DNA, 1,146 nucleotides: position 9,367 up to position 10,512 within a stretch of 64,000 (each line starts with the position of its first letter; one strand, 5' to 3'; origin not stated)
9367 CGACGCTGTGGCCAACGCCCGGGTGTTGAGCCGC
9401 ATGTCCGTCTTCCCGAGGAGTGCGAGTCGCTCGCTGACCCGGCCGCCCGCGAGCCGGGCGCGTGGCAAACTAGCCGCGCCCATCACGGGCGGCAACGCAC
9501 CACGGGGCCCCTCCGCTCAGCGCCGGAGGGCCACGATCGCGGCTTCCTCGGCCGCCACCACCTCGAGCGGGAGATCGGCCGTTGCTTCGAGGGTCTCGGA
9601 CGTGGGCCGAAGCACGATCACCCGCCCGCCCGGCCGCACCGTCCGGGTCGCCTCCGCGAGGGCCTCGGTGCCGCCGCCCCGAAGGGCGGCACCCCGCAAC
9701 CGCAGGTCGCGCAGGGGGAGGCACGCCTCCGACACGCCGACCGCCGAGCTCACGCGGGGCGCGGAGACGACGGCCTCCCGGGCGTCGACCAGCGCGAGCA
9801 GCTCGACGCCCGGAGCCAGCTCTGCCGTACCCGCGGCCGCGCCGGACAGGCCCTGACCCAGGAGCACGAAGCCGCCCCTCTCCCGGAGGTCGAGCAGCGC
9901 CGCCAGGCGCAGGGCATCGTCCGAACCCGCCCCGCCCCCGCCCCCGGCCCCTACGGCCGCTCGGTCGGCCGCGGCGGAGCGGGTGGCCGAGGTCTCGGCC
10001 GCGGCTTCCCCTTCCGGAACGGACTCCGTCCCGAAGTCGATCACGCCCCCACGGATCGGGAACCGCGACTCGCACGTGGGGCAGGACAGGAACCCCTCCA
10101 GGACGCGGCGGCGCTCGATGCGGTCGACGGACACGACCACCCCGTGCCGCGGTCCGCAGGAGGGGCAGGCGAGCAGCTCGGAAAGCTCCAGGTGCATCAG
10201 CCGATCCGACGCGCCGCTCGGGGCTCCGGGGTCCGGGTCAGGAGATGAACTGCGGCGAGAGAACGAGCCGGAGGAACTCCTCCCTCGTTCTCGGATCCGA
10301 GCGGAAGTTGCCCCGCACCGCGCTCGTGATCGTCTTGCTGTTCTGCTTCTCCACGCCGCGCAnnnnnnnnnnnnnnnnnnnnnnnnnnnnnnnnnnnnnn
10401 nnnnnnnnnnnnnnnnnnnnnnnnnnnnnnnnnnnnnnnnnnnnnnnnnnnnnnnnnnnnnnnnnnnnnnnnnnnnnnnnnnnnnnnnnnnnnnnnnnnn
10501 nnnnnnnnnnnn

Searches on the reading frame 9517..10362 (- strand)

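Call 60: search_protein_families(library=pfam, proteins=[window:9517-10362:-], max_evalue=0.0001)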
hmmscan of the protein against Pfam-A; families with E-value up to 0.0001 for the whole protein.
window:9517-10362:- (281 aa): 1 family
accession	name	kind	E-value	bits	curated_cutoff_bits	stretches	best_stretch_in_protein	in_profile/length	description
PF03966.22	Trm112p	-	5.9e-05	23.4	22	0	58-106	2-40/40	Trm112p-like protein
